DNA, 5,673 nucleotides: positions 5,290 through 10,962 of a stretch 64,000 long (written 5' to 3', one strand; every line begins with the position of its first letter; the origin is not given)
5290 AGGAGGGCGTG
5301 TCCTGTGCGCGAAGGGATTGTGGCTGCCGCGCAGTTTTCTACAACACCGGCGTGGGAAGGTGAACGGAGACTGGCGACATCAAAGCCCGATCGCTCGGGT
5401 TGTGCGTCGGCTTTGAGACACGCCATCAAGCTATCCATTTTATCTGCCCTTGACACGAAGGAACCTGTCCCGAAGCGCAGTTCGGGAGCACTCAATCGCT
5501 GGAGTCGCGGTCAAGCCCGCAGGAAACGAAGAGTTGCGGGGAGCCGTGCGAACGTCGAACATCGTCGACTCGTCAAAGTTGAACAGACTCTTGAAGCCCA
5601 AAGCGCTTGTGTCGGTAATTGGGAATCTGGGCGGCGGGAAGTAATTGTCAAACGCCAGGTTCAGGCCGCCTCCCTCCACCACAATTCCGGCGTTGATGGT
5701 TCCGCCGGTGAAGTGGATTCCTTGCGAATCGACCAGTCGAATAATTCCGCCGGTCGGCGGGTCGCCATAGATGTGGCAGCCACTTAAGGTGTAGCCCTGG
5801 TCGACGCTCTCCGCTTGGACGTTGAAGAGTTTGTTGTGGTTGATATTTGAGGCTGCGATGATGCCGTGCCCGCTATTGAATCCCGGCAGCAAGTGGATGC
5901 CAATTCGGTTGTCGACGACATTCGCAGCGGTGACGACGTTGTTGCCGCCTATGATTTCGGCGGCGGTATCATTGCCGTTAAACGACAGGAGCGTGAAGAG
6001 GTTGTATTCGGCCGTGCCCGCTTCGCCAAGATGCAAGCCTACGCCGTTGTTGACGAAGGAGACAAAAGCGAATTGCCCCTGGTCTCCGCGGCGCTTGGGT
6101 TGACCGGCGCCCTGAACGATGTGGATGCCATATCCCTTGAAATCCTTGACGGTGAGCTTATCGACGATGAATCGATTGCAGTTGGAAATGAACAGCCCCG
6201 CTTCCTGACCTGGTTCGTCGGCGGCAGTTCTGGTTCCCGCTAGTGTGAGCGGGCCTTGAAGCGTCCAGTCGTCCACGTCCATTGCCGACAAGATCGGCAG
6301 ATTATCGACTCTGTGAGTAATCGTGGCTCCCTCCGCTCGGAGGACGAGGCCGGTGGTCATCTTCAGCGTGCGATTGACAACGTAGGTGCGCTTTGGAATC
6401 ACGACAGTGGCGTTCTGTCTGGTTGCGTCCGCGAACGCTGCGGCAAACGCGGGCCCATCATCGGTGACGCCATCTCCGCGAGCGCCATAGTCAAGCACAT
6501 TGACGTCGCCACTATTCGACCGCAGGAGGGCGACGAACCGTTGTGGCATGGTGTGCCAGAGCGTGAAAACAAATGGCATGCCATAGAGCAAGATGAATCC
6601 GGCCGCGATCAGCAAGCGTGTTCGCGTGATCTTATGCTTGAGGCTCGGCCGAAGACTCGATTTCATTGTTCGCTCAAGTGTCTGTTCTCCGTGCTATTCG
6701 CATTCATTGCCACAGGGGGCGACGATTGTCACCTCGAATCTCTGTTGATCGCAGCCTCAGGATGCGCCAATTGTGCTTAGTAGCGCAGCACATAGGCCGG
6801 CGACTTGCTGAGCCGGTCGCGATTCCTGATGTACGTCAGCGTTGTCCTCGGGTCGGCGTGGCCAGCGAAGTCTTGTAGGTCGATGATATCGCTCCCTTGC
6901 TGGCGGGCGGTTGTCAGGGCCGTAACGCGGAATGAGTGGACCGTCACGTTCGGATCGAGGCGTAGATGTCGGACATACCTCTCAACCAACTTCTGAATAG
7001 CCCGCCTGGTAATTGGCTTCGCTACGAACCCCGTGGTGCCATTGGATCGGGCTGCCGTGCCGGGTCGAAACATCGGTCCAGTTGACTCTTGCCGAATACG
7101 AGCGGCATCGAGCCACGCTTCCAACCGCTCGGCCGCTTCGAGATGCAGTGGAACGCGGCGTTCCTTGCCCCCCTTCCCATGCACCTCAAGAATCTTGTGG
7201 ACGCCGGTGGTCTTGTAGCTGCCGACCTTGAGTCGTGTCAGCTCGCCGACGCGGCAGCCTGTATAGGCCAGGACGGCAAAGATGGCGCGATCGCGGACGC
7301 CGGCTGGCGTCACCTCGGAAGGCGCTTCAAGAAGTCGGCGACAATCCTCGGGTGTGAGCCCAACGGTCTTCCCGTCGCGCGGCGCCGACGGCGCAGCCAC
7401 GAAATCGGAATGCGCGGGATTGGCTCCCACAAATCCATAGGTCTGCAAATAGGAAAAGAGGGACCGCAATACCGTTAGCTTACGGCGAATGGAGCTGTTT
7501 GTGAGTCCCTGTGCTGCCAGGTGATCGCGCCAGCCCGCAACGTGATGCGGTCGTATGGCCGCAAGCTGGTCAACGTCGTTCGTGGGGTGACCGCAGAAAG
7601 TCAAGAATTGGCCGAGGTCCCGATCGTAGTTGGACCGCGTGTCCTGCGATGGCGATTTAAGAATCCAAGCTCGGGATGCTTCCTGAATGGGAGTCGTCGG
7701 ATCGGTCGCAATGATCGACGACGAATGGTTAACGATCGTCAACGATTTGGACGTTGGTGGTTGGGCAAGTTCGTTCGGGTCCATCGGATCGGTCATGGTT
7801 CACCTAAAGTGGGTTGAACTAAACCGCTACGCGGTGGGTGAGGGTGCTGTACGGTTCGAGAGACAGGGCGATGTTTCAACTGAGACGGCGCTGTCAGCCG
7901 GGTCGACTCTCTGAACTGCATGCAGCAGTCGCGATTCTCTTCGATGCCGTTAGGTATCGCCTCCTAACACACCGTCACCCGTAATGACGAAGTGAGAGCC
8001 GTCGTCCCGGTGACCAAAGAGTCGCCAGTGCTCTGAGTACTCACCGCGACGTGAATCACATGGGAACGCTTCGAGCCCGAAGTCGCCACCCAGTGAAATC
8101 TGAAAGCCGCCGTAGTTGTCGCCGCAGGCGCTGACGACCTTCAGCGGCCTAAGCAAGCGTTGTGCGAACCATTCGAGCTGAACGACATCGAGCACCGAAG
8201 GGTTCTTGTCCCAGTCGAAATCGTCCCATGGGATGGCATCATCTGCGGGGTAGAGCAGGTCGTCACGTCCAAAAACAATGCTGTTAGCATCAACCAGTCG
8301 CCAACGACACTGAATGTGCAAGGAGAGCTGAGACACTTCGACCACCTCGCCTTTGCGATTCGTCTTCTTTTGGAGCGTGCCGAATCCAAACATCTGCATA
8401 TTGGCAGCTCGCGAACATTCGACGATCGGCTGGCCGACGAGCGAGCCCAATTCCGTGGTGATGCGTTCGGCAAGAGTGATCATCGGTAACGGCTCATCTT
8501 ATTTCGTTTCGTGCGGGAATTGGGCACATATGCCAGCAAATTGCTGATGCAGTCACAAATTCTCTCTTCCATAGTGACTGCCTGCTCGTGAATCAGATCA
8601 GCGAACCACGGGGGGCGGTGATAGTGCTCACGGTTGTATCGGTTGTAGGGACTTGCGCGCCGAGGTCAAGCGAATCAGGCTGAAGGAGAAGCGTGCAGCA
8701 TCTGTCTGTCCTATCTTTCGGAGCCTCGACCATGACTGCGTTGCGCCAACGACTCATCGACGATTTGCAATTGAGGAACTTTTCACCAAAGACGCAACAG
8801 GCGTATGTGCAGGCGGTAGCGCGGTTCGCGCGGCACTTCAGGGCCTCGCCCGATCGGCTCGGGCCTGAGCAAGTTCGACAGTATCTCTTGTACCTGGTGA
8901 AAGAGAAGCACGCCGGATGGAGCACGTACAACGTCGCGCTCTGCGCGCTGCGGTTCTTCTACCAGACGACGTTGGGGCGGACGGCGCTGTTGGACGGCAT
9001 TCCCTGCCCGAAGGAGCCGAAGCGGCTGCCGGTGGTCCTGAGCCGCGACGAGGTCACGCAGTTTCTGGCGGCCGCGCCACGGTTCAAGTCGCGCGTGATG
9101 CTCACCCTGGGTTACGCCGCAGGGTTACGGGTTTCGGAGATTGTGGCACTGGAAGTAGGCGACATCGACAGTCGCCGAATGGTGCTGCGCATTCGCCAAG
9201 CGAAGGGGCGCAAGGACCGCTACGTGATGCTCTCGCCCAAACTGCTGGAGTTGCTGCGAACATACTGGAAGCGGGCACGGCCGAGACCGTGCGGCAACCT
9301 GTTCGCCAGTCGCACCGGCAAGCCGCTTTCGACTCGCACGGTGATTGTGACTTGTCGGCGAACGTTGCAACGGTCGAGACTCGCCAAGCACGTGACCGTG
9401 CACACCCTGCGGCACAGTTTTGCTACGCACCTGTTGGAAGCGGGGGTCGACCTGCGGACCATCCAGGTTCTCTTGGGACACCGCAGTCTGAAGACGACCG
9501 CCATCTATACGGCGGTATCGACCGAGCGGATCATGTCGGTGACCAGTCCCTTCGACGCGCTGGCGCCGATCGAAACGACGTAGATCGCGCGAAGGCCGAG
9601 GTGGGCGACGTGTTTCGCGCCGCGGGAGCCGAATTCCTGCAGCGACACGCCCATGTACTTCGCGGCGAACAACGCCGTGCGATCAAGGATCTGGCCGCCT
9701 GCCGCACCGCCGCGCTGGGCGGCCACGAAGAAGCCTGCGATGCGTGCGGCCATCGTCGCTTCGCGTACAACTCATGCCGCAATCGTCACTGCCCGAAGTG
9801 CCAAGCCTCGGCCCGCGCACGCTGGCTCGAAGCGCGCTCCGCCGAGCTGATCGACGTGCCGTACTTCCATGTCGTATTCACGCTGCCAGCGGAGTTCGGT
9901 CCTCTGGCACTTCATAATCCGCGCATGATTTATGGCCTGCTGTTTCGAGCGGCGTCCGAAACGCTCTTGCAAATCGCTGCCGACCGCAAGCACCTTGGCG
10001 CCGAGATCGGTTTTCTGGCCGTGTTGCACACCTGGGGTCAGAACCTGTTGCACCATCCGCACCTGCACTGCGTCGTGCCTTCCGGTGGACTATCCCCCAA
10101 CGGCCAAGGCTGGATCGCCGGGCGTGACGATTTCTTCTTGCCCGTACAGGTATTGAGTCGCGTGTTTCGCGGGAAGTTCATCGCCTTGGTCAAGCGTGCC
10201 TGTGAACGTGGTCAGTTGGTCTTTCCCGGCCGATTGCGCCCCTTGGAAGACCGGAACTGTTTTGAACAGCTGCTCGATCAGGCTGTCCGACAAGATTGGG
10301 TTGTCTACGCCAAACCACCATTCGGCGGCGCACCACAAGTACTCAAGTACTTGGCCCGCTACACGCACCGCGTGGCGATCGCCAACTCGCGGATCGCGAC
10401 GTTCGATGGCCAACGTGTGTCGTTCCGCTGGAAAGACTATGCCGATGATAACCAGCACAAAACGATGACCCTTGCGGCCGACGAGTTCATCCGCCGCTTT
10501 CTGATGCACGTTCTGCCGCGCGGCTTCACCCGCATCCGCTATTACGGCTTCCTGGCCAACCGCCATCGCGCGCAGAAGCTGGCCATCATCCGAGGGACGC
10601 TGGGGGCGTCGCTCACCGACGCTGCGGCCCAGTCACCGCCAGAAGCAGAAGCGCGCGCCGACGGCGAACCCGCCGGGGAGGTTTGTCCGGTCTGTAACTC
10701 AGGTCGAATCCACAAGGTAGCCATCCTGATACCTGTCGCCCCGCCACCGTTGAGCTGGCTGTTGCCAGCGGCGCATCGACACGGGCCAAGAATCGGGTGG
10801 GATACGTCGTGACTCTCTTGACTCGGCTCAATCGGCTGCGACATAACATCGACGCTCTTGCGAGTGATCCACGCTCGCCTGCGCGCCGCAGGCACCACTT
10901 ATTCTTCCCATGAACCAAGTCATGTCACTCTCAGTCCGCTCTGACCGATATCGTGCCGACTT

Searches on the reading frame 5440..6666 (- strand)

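Call 13: search_protein_families(library=padloc, proteins=[window:5440-6666:-], max_evalue=0.1)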
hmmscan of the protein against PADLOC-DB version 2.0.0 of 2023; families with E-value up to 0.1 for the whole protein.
window:5440-6666:- (408 aa): 0 families

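Call 14: search_protein_families(library=ncbifam, proteins=[window:5440-6666:-], max_evalue=0.1)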
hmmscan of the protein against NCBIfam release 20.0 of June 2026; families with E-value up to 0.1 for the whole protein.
window:5440-6666:- (408 aa): 1 family
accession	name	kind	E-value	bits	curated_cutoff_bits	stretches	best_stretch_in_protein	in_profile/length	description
NF049898.1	RhamgalacuronBT4146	equivalog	0.0021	16.8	500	1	57-117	1-62/445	rhamnogalacturonidase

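Call 15: search_protein_families(library=phrogs, proteins=[window:5440-6666:-], max_evalue=0.1)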
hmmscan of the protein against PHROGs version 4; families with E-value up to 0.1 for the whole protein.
window:5440-6666:- (408 aa): 19 families
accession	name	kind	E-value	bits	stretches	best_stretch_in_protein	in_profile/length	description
phrog_7458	-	tail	1.3e-10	41.2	1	52-116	120-187/732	tail spike protein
phrog_2234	-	tail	3.3e-08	33.6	1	50-103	181-235/757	tail spike protein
phrog_4775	-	connector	1e-06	28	1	47-117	126-192/876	pre-neck appendage protein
phrog_18522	-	tail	1.4e-06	28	1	52-117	171-236/612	tail protein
phrog_17959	-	unknown function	2.1e-05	24.6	1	54-103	32-79/503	-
phrog_15455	-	tail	3.3e-05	23.6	1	55-104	148-202/652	tail fiber protein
phrog_12123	-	tail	7e-05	22.3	1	54-126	84-157/799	tail spike protein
phrog_20911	-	tail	0.00018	21.3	1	55-104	165-214/654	tail spike protein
phrog_18162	-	tail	0.00024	20.4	1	53-103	218-268/800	tail fiber protein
phrog_14558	-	tail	0.00049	19.5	1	53-113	103-164/740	tail spike protein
phrog_13144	-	unknown function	0.00055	19.8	1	53-108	66-120/464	-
phrog_17212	-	connector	0.00061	19.4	1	50-102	137-190/631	pre-neck appendage protein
phrog_14442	-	tail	0.0012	18.4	1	51-102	189-243/733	tail protein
phrog_4250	-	tail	0.0016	17.9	1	53-114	219-284/786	EPS depolymerase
phrog_28871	-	unknown function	0.0025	16.6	1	51-104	241-295/946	-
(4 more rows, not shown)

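Call 68: search_protein_families(library=pfam, proteins=[window:5440-6666:-], max_evalue=0.001)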
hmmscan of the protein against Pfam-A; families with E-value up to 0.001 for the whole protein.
window:5440-6666:- (408 aa): 1 family
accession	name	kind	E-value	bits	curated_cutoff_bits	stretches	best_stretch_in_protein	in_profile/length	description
PF12708.12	Pect-lyase_RHGA_epim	-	3.9e-13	50.1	27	1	55-258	2-191/213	Rhamnogalacturonase A/epimerase, pectate lyase-like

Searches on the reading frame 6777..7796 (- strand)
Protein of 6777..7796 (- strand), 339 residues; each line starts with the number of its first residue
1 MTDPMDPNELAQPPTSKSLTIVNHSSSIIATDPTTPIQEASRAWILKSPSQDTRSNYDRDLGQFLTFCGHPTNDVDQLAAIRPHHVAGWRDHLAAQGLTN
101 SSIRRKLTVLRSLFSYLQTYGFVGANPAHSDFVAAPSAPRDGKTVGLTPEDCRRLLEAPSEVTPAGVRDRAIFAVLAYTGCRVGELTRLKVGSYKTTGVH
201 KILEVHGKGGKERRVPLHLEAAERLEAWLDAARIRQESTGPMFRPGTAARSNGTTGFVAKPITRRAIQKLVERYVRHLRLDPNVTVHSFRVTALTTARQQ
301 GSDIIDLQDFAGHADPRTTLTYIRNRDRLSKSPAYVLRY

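Call 68: search_protein_families(library=pfam, proteins=[window:6777-7796:-], max_evalue=0.001)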
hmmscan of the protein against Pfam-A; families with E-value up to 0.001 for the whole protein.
window:6777-7796:- (339 aa): 2 families
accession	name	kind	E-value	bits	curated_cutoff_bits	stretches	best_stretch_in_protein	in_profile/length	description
PF00589.27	Phage_integrase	-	1.1e-26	94.1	27.1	1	147-327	3-170/172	Phage integrase family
PF02899.23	Phage_int_SAM_1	-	6.8e-12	45.9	22.3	1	47-117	12-79/83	Phage integrase, N-terminal SAM-like domain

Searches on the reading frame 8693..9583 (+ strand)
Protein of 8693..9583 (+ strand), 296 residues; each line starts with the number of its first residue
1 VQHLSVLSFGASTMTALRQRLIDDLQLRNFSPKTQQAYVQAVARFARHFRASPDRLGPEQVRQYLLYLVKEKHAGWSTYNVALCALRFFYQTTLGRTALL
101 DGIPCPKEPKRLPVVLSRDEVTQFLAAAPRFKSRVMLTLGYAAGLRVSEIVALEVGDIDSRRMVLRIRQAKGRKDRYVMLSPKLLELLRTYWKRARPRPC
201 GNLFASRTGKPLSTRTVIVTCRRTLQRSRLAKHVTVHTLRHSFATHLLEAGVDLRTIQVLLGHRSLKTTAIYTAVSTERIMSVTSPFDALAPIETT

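Call 68: search_protein_families(library=pfam, proteins=[window:8693-9583:+], max_evalue=0.001)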
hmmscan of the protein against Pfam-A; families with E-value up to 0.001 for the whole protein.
window:8693-9583:+ (296 aa): 3 families
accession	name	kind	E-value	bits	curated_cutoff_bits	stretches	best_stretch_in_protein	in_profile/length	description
PF00589.27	Phage_integrase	-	8.9e-42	143.2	27.1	1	115-278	2-171/172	Phage integrase family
PF13495.12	Phage_int_SAM_4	-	4.6e-21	75.5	27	1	17-97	1-82/85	Phage integrase, N-terminal SAM-like domain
PF02899.23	Phage_int_SAM_1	-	5.9e-07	30.1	22.3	1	24-91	7-77/83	Phage integrase, N-terminal SAM-like domain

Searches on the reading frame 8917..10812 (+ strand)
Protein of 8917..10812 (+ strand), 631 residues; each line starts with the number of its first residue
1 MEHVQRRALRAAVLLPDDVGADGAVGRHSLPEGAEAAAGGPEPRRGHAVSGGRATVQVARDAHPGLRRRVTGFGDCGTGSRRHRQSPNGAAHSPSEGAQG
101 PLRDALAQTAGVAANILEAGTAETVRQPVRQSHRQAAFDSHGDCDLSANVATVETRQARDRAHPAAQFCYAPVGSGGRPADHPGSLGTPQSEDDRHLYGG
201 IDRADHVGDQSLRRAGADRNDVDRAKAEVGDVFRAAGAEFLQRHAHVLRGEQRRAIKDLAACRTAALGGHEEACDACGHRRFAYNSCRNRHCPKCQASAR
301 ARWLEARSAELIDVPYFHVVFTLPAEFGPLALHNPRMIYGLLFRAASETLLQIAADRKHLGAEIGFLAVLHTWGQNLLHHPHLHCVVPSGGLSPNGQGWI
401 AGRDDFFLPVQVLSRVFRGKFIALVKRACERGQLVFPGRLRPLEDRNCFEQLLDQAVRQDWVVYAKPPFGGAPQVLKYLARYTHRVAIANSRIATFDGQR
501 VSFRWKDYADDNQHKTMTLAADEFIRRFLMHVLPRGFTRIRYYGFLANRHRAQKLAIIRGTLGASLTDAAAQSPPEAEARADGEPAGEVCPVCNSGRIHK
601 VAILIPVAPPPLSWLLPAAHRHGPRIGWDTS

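Call 68: search_protein_families(library=pfam, proteins=[window:8917-10812:+], max_evalue=0.001)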
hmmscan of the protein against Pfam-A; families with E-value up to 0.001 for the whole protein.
window:8917-10812:+ (631 aa): 2 families
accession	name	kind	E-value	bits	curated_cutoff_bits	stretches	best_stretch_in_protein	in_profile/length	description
PF04986.18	Y2_Tnp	-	4.5e-66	222.8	20.9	1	365-551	1-180/183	Putative transposase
PF14319.11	Zn_Tnp_IS91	-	5e-32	110.2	26.3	1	233-323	2-90/90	Transposase zinc-binding domain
